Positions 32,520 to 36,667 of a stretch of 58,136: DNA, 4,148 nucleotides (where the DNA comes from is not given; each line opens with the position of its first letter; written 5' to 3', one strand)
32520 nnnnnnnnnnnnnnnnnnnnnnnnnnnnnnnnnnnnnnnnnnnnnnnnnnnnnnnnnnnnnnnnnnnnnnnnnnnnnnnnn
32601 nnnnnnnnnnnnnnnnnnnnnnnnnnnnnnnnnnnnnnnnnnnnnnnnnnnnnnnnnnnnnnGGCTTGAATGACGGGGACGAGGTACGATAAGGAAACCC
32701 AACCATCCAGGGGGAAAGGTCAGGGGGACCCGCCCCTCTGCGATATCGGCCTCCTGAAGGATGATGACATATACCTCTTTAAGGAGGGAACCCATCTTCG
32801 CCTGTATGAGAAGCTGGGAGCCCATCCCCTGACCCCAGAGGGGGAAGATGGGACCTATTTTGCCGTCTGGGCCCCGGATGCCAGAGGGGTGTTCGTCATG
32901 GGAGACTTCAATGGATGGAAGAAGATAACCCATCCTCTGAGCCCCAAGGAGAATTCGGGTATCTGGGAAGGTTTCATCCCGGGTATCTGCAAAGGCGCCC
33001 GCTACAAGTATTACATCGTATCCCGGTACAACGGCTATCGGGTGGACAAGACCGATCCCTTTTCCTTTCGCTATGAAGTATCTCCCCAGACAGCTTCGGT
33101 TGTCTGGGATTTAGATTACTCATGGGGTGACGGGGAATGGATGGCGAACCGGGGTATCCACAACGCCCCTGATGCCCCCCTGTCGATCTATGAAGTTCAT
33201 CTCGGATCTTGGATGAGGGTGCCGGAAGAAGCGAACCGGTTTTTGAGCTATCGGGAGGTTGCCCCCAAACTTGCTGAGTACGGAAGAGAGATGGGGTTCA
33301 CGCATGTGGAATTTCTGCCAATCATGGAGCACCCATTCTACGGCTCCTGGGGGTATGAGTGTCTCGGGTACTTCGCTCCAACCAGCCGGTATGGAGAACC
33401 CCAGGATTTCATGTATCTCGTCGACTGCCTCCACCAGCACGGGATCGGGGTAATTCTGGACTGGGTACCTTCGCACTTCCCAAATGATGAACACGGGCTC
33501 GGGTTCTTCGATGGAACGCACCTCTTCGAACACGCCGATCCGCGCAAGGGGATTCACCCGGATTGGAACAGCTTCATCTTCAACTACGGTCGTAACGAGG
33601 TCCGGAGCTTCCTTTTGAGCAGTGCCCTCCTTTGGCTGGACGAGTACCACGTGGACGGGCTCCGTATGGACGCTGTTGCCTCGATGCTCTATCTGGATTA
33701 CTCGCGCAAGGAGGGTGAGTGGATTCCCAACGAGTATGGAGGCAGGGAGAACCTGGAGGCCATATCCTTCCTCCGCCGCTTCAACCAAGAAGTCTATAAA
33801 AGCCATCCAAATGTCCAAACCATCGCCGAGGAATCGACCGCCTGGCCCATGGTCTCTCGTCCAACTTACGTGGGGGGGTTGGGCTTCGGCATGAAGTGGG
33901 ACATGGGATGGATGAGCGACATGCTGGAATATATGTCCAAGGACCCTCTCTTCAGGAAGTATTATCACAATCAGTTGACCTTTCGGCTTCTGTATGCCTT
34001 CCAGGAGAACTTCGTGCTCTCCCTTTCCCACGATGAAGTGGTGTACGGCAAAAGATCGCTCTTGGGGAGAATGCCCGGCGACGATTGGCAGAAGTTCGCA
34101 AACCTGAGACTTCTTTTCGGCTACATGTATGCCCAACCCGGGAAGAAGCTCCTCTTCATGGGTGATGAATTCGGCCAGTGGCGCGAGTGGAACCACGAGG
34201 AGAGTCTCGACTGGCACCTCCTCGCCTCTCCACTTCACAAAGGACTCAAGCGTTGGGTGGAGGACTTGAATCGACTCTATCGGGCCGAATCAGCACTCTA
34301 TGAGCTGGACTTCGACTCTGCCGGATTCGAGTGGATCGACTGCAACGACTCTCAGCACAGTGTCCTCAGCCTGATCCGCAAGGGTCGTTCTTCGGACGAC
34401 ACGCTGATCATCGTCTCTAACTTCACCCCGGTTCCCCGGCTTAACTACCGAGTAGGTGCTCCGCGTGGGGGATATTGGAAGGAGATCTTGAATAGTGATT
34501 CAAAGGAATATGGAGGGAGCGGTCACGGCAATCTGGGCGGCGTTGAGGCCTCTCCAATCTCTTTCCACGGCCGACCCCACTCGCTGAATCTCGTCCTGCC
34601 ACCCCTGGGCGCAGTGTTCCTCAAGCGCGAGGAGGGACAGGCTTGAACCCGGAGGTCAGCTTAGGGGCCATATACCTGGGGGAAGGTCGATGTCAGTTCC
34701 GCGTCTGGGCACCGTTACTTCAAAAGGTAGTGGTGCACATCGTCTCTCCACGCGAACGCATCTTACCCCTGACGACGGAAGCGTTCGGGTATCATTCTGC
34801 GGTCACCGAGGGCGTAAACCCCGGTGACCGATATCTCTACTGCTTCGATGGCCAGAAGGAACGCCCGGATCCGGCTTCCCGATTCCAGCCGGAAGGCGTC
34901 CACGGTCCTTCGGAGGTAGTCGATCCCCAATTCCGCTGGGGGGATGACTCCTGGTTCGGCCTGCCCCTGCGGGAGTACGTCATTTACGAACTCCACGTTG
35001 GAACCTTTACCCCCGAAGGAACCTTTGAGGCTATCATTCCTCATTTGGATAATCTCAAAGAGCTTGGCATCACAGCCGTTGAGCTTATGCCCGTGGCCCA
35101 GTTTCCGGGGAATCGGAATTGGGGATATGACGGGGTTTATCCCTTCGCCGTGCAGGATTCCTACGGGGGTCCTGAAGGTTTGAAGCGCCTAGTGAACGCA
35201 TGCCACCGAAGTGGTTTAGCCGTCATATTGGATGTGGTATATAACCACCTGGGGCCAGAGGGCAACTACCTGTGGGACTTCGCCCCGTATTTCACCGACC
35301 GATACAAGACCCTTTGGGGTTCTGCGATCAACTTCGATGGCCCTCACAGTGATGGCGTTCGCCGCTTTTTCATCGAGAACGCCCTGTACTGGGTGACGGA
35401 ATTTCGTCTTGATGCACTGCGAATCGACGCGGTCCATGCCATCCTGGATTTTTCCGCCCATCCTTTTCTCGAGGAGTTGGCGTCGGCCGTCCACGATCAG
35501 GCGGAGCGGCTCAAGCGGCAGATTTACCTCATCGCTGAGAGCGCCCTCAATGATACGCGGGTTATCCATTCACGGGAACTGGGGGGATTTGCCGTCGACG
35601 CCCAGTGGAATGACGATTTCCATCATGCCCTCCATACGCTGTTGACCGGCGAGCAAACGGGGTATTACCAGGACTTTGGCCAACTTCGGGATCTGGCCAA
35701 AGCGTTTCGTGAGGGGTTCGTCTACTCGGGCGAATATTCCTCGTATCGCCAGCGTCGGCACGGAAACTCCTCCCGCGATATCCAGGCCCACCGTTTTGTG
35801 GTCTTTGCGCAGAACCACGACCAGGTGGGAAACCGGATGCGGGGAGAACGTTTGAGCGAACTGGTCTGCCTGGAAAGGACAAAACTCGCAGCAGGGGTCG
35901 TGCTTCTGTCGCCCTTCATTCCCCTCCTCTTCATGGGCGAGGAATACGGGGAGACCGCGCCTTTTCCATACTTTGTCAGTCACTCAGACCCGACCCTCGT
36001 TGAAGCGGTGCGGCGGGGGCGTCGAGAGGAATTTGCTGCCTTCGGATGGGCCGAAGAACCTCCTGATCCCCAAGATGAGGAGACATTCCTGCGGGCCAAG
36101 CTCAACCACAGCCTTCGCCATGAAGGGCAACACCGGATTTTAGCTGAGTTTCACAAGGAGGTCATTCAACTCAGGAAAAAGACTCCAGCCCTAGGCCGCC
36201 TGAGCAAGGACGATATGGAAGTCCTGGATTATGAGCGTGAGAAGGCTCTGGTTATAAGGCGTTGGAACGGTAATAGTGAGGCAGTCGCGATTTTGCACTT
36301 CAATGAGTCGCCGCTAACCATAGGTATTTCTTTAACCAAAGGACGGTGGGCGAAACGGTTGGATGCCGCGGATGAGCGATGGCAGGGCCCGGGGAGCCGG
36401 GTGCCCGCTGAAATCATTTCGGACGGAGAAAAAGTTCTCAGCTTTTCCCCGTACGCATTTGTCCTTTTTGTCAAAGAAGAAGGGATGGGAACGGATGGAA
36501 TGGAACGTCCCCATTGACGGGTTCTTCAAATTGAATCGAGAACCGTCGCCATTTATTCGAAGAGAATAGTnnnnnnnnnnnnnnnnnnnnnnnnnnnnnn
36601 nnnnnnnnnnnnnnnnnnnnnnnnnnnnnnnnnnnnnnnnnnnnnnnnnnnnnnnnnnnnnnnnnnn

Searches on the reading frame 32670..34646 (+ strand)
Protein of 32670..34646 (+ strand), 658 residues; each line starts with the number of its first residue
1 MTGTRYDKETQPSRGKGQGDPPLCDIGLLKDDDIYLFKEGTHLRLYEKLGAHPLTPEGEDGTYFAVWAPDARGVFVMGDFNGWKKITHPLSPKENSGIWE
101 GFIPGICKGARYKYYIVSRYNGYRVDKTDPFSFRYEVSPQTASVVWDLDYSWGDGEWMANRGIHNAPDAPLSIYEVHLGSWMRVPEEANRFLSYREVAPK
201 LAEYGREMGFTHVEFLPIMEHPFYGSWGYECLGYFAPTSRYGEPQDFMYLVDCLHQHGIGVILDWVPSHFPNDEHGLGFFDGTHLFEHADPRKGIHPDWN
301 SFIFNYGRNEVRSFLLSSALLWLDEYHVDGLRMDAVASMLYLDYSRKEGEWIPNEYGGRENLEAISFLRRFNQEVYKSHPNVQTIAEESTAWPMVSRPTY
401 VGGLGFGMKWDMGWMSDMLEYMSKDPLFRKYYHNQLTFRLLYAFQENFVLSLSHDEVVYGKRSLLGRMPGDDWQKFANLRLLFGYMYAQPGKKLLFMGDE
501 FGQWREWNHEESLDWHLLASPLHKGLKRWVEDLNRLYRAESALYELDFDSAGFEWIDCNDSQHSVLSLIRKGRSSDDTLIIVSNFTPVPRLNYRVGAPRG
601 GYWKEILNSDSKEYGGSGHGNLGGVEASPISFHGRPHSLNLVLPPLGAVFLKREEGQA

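Call 49: search_protein_families(library=pfam, proteins=[window:32670-34646:+])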
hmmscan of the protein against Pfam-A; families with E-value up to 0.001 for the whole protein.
window:32670-34646:+ (658 aa): 3 families
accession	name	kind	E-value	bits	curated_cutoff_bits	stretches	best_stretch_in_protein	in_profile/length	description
PF02806.24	Alpha-amylase_C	-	1e-23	83.9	21.2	1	555-653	1-94/95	Alpha amylase, C-terminal all-beta domain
PF02922.24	CBM_48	-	1.1e-21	77.3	22.4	1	48-132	1-83/83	Carbohydrate-binding module 48 (Isoamylase N-terminal domain)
PF00128.31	Alpha-amylase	-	7.4e-14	52.3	22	2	203-271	26-93/446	Alpha amylase, catalytic domain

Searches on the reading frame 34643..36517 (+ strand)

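Call 49: search_protein_families(library=pfam, proteins=[window:34643-36517:+])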
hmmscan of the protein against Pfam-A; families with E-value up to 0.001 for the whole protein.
window:34643-36517:+ (624 aa): 3 families
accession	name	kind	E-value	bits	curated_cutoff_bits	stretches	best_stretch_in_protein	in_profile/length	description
PF00128.31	Alpha-amylase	-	9.5e-22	78.3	22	1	125-209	15-98/446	Alpha amylase, catalytic domain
PF02922.24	CBM_48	-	7.1e-07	29.9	22.4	1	7-72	2-72/83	Carbohydrate-binding module 48 (Isoamylase N-terminal domain)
PF11941.14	DUF3459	-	2.8e-05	24.9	22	1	503-589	1-84/90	Domain of unknown function (DUF3459)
